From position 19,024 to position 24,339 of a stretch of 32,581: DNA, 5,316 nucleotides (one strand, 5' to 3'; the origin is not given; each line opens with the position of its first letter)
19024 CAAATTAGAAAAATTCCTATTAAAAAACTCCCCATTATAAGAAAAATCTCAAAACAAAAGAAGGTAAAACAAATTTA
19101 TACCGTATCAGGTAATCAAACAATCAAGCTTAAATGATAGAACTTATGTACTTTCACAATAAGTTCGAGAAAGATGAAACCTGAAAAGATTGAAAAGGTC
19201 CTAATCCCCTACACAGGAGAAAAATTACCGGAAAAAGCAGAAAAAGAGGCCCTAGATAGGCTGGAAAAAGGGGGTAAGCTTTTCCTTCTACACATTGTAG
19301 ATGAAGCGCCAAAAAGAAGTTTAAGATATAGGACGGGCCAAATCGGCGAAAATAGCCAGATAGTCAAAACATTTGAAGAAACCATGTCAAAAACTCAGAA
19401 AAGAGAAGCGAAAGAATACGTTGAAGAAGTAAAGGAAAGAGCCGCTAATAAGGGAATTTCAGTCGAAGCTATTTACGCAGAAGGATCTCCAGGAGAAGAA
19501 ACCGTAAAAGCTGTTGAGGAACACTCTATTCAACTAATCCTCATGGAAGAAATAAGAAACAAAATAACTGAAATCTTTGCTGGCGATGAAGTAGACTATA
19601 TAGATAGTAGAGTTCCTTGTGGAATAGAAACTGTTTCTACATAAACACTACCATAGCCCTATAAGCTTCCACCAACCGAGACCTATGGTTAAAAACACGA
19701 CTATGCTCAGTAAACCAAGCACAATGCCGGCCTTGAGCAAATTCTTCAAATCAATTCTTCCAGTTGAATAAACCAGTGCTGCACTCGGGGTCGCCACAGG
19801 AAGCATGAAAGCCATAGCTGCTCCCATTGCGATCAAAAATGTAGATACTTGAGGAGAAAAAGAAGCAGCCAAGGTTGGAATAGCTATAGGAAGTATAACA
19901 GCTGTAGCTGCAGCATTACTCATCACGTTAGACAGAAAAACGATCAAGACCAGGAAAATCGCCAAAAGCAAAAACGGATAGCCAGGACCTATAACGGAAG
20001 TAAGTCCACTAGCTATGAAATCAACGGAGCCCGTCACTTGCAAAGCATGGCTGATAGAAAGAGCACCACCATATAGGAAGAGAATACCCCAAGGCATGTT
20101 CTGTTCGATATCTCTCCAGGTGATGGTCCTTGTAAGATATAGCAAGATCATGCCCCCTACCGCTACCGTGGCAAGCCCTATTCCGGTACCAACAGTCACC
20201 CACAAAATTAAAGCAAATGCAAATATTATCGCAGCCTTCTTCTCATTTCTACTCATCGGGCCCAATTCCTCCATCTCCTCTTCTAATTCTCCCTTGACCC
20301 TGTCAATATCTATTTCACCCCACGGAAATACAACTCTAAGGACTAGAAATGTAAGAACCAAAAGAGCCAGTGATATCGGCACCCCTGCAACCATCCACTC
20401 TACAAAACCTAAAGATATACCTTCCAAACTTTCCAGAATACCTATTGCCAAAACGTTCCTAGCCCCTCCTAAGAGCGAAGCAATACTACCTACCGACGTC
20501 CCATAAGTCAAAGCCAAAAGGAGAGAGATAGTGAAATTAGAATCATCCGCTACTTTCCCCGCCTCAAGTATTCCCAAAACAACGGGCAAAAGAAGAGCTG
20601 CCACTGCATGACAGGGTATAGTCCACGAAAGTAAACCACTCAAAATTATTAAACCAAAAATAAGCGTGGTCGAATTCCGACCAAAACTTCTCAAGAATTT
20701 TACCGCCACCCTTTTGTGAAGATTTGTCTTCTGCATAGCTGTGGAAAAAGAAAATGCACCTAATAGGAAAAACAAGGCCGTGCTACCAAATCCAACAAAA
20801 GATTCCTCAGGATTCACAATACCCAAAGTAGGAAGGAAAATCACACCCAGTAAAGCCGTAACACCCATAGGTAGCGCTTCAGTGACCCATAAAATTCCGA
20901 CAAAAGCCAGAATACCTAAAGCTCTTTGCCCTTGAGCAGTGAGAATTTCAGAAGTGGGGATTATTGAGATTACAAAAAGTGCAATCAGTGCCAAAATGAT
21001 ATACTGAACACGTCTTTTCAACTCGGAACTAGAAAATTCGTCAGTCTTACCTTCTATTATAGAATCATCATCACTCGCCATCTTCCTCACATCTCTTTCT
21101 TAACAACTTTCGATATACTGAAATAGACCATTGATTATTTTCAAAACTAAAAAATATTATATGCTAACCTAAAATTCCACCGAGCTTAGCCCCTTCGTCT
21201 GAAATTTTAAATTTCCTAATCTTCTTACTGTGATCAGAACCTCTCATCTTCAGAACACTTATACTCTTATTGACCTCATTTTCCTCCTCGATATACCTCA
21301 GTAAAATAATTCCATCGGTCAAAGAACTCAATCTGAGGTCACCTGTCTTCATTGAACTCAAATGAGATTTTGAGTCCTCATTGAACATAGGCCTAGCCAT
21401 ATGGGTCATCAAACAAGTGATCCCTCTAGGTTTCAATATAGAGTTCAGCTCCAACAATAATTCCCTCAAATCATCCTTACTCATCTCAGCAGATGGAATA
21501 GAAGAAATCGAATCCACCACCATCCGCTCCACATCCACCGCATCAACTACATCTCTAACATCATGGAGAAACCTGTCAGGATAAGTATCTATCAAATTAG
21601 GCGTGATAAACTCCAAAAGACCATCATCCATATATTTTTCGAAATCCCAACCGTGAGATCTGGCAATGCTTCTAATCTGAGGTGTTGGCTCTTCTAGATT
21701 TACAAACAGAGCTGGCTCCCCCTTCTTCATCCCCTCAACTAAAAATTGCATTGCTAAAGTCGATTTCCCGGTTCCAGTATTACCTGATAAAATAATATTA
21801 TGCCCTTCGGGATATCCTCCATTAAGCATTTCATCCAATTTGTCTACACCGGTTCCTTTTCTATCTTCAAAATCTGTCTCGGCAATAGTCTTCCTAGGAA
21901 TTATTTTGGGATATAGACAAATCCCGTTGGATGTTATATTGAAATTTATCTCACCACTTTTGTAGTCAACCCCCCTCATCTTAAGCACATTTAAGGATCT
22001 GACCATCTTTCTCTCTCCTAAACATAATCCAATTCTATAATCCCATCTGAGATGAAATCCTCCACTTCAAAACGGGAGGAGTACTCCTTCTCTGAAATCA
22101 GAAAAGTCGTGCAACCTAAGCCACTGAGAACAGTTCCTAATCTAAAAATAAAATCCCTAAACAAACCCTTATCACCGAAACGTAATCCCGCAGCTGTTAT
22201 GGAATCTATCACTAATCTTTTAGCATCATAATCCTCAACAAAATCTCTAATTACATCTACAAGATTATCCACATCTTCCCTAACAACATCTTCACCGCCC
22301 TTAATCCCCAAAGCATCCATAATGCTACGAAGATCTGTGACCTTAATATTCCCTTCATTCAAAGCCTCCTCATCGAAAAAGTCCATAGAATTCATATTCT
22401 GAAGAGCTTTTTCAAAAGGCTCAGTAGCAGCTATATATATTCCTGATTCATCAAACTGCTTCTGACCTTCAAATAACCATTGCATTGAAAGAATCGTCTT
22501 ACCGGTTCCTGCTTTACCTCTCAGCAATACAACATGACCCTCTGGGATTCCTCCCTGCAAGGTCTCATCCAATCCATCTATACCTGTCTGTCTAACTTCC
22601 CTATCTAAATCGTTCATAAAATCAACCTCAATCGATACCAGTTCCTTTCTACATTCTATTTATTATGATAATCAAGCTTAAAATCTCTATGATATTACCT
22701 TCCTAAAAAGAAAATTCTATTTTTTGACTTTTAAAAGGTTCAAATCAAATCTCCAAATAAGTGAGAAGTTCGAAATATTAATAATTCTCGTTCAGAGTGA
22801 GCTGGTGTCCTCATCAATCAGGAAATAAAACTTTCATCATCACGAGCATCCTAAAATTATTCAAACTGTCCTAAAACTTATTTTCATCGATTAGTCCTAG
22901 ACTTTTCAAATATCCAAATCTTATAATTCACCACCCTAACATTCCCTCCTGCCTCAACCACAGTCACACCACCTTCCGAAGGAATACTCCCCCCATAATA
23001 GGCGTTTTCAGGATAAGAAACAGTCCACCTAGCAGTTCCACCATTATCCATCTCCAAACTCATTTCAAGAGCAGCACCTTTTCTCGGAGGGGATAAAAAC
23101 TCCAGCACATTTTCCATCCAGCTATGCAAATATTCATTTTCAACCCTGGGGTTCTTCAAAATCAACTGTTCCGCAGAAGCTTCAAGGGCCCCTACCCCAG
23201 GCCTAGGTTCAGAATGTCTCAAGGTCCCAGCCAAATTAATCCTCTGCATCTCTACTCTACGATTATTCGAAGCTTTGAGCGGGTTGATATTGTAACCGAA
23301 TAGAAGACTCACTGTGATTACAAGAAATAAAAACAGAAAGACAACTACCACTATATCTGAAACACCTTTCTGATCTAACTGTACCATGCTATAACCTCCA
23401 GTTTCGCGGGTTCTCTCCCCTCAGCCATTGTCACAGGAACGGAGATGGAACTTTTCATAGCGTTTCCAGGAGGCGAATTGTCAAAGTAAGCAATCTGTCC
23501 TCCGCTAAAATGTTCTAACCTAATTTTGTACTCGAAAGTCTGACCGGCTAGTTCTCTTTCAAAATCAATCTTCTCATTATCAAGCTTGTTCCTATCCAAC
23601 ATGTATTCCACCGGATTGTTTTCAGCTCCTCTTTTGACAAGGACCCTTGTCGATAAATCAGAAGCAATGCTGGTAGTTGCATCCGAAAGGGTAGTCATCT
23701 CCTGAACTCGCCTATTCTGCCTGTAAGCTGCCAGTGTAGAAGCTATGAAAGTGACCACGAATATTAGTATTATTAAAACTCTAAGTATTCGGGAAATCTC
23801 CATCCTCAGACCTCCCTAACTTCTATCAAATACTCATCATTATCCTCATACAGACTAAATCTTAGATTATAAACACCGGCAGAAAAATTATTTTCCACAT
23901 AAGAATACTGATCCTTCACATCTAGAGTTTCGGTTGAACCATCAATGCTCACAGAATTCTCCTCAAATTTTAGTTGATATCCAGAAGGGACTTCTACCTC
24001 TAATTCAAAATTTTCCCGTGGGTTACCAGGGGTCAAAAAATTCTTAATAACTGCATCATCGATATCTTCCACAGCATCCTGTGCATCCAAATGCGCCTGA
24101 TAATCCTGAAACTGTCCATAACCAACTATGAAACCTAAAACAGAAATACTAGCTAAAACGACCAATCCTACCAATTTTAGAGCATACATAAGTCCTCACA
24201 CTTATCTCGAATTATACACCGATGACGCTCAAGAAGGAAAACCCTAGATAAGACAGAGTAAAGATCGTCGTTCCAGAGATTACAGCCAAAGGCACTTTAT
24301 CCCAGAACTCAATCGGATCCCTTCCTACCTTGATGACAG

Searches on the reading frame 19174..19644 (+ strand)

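Call 94: search_protein_families(library=pfam, proteins=[window:19174-19644:+], max_evalue=0.0001)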
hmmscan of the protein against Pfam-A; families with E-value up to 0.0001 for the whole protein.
window:19174-19644:+ (156 aa): 1 family
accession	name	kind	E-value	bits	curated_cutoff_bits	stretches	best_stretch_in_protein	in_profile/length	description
PF00582.32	Usp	-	1.1e-11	45.9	24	1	6-149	2-135/141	Universal stress protein family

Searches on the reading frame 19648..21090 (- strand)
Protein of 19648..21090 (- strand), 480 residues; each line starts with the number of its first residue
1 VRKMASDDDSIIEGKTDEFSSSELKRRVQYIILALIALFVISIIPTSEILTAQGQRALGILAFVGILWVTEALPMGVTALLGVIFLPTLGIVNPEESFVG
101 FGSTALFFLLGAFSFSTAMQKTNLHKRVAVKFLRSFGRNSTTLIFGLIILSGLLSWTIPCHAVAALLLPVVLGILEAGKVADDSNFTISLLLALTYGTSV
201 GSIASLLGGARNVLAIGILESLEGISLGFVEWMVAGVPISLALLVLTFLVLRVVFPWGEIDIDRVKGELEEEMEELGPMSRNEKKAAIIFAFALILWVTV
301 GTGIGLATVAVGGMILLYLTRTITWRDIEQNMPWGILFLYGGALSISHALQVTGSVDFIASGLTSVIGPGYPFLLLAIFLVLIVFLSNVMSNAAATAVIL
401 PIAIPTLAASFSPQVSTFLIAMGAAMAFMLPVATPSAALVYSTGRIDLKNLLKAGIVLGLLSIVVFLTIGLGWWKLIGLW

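Call 94: search_protein_families(library=pfam, proteins=[window:19648-21090:-], max_evalue=0.0001)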
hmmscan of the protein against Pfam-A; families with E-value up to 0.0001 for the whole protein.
window:19648-21090:- (480 aa): 2 families
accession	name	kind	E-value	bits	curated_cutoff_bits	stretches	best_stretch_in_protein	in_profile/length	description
PF00939.25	Na_sulph_symp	-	1.6e-75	255.4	27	1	28-480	4-472/472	Sodium:sulfate symporter transmembrane region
PF03600.22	CitMHS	-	7.3e-49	167.1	31.9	1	66-422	2-333/336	Citrate transporter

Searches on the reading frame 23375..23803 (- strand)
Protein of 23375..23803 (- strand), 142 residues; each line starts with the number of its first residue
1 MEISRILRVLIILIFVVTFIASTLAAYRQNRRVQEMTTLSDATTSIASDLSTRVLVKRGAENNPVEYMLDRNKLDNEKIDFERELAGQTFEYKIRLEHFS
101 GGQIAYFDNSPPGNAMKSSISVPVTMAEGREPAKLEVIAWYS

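Call 3: search_protein_families(library=pfam, proteins=[window:23375-23803:-], max_evalue=1)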
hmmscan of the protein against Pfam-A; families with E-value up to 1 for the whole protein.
window:23375-23803:- (142 aa): 0 families

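Call 10: search_protein_families(library=ncbifam, proteins=[window:23375-23803:-], max_evalue=1)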
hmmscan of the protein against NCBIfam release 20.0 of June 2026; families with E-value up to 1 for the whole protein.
window:23375-23803:- (142 aa): 1 family
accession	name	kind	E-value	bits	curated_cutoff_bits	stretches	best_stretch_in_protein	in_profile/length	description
NF053520.1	HK_Porph_FimS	equivalog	0.029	12.6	600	1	6-58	360-413/618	sensor histidine kinase FimS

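Call 63: search_protein_families(library=pfam, alignment_id=A8, max_evalue=0.05)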
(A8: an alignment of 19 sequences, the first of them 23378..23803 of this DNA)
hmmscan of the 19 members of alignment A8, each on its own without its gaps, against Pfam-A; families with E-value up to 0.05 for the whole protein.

A. member 1, window:23378-23803:- (142 aa): 0 families

B. families by the number of members that match (of 19 scanned): 5 families
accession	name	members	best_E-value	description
PF23956.1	DUF7285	4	0.0012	Family of unknown function (DUF7285)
PF23958.1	DUF7287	2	0.00061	Family of unknown function (DUF7287)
PF22852.1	SoxE_N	2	0.0064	Sulfocyanin, N-terminal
PF02529.20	PetG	1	0.024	Cytochrome B6-F complex subunit 5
PF12092.13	DUF3568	1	0.048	Protein of unknown function (DUF3568)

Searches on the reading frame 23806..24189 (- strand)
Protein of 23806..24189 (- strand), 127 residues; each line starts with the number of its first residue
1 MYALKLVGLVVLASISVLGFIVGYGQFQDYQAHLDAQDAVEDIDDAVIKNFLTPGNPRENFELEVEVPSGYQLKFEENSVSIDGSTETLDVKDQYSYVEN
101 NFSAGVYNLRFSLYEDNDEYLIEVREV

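Call 3: search_protein_families(library=pfam, proteins=[window:23806-24189:-], max_evalue=1)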
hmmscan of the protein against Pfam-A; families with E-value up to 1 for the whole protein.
window:23806-24189:- (127 aa): 1 family
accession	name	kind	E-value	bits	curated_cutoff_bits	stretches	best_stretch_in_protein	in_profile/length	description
PF22898.2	NOMO1-like_1st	-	0.065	13.8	27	1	54-88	42-76/85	BOS complex subunit NOMO1-like, first beta sandwich domain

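Call 10: search_protein_families(library=ncbifam, proteins=[window:23806-24189:-], max_evalue=1)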
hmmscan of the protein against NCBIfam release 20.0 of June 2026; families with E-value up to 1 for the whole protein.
window:23806-24189:- (127 aa): 0 families

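Call 51: search_protein_representatives(alignment_id=A3)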
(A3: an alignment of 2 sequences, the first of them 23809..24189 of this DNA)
Query: 2 sequences, 136 profile positions. Proteins with E-value up to 0.001 (for the whole library): 39; up to 1e-10: 10; up to 1e-30: 2. The best 39 are listed.
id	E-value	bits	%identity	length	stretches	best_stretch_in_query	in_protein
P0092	4.4e-53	195.2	-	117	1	1-136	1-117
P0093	6.6e-43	162.3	-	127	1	1-132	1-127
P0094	1.8e-16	76.7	-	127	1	1-132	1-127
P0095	1.1e-15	74.2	-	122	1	1-124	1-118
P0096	5.0e-15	72.0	-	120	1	1-117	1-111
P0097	3.9e-14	69.1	-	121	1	1-131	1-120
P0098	2.6e-11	60.0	-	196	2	5-116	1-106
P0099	2.7e-11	59.9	-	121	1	1-120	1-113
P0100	2.8e-11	59.8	-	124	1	1-117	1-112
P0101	7.1e-11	58.6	-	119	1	1-120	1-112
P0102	2.5e-09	53.5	-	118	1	5-127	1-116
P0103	3.5e-09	53.1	-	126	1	1-120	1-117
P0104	1.5e-08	51.1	-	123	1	4-122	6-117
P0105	1.9e-08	50.7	-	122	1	1-120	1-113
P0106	3.6e-08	49.8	-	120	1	1-117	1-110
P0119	1.2e-04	38.4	-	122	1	3-118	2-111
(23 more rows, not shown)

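Call 64: predict_structure(alignment_id=A4)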
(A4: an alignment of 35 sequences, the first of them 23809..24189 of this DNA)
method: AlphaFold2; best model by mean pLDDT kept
length: 127 residues; sequences in the alignment: 35
mean_pLDDT: 92.0   pTM: 0.76
mean pLDDT of the five models: 92.0, 91.4, 90.2, 89.5, 89.1
residues with pLDDT >= 90: 98; 70-90: 27; 50-70: 2; < 50: 0
segments of 3 or more residues with pLDDT < 50: none
pLDDT, mean of each block of 10 residues (from residue 1): 89 94 88 93 94 91 96 94 87 84 97 93 96
secondary structure, 60 per line:
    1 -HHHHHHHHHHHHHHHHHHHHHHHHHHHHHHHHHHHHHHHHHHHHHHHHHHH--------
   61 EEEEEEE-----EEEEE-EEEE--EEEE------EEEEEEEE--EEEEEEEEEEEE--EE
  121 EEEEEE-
elements in order: H2-52 E61-67 E73-77 E79-82 E85-88 E95-102 E105-116 E119-126
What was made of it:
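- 23806..24189 (-): A': 127-aa paralogue of A. The model shows a long N-terminal helix followed by a 7-stranded beta domain. AlphaFold2 with a 35-sequence MSA gives pLDDT 92 and pTM 0.76, with helix 2-52 followed by 7 strands (call 64).
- On Archaeal type IV pilins (class III signal peptide proteins): The A' model has helix 2-52 plus 7 strands at pLDDT 92 (call 64), so the architecture fits.
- The A' model has a pilin-like architecture (call 64).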

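Call 67: fold_search(model_id=the predicted structure, library=pdb)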
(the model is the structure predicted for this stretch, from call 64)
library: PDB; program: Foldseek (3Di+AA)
matches with E <= 10: 1030; with E <= 0.001: 0
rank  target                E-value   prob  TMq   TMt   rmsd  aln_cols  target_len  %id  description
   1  4fch_A                3.9e-01  0.23  0.24  0.16   8.1        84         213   13  Crystal Structure SusE from Bacteroides thetaiotaomicron with maltoheptaose (released 2012-08-29)
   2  7aed_A                3.9e-01  0.08  0.15  0.15  15.8        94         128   11  VirB8 domain of PrgL from Enterococcus faecalis pCF10 (released 2020-11-18)
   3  7mks_AAA              4.7e-01  0.16  0.20  0.12  10.5        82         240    6  Crystal structure of the GH12 domain from Acidothermus cellulolyticus GuxA bound to cellobiose (released 2022-05-04)
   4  7rrj_B                4.7e-01  0.15  0.15  0.09  14.9        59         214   19  Crystal structure of fast switching M159Q mutant of fluorescent protein Dronpa (Dronpa2) (released 2021-10-13)
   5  7rrj_C                4.7e-01  0.15  0.15  0.09  14.7        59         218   20  Crystal structure of fast switching M159Q mutant of fluorescent protein Dronpa (Dronpa2) (released 2021-10-13)
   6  7mkr                  5.3e-01  0.15  0.20  0.12  10.5        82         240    6  Crystal structure of the GH12 domain from Acidothermus cellulolyticus GuxA (released 2022-05-04)
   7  7rrj_A                5.3e-01  0.14  0.15  0.09  14.7        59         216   20  Crystal structure of fast switching M159Q mutant of fluorescent protein Dronpa (Dronpa2) (released 2021-10-13)
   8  6nqk_C                5.6e-01  0.14  0.15  0.09  14.7        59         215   20  Crystal structure of fast switching M159T mutant of fluorescent protein Dronpa (Dronpa2), Y63(3-FY) (released 2019-06-12)
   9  6nqo_G                5.6e-01  0.14  0.15  0.09  14.9        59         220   19  Crystal structure of fast switching M159T mutant of fluorescent protein Dronpa (Dronpa2), Y63(3-IY) (released 2019-06-12)
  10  6nqs_D                5.9e-01  0.14  0.15  0.09  14.7        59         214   20  Crystal structure of fast switching M159T mutant of fluorescent protein Dronpa (Dronpa2)- Y63(3-OMeY) (released 2019-06-12)
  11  7rrh_A                5.9e-01  0.14  0.15  0.09  14.7        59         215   20  Crystal structure of fast switching R66M/M159T mutant of fluorescent protein Dronpa (Dronpa2) (released 2021-10-13)
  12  6nqk_A                5.9e-01  0.14  0.15  0.09  14.7        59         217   20  Crystal structure of fast switching M159T mutant of fluorescent protein Dronpa (Dronpa2), Y63(3-FY) (released 2019-06-12)
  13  7rrk_G                5.9e-01  0.13  0.15  0.09  14.7        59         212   20  Crystal structure of fast switching M159E mutant of fluorescent protein Dronpa (Dronpa2) (released 2021-10-13)
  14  6goz                  5.9e-01  0.13  0.15  0.09  12.7        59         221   15  Structure of mEos4b in the green long-lived dark state (released 2019-11-13)
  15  5hzt_B                6.3e-01  0.13  0.15  0.10  14.7        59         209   20  Crystal structure of Dronpa-Cu2+ (released 2017-03-15)
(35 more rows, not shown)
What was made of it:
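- Tried and rejected: The best matches were SusE, a VirB8 domain and GFP-like barrels, at E ≥ 0.39 (call 67).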

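Call 83: find_encoding_contigs(protein=P0099, flank=10000, max_places=3)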
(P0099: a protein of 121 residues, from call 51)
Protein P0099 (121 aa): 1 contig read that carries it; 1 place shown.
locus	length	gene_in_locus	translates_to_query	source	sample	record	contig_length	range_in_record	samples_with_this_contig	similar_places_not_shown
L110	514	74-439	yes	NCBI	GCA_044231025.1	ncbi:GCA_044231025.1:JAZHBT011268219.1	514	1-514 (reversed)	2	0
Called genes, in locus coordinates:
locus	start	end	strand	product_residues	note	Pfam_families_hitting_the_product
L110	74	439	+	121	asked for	-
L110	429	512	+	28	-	?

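Call 84: find_encoding_contigs(protein=P0100, flank=10000, max_places=2)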
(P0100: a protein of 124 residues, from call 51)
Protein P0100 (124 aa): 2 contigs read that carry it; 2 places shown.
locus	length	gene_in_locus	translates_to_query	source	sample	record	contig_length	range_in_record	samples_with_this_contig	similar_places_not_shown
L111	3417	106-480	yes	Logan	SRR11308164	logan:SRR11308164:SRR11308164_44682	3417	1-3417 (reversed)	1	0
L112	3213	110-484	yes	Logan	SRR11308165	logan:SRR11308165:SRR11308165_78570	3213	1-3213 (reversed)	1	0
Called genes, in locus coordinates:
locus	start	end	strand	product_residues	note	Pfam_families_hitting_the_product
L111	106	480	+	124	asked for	-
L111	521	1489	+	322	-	-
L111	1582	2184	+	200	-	-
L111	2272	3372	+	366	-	PF07690:MFS_1, PF12832:MFS_1_like, PF00083:Sugar_tr (weak), PF07690:MFS_1, PF12832:MFS_1_like (weak)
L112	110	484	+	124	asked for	-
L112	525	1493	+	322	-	-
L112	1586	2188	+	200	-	-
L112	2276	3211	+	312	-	?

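Call 85: find_encoding_contigs(protein=P0119, flank=10000, max_places=2)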
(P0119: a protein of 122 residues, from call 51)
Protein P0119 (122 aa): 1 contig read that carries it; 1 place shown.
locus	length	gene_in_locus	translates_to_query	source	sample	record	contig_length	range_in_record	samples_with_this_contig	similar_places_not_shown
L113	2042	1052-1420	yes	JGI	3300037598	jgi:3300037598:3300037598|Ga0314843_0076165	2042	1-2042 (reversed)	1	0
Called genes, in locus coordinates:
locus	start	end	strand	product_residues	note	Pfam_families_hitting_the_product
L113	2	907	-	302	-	?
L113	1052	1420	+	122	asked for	-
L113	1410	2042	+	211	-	?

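Call 86: find_encoding_contigs(protein=P0104, flank=10000, max_places=2)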
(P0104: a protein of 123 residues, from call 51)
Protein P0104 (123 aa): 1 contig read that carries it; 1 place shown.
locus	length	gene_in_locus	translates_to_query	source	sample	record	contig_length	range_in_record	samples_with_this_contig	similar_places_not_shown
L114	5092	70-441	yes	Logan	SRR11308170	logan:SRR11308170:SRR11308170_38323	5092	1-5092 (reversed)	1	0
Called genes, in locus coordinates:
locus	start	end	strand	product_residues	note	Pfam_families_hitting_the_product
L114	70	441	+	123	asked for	-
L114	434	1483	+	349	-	-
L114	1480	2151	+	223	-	-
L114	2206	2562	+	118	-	PF07760:DUF1616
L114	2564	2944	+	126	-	PF01981:PTH2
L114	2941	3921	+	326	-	PF00586:AIRS, PF02769:AIRS_C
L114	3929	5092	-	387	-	?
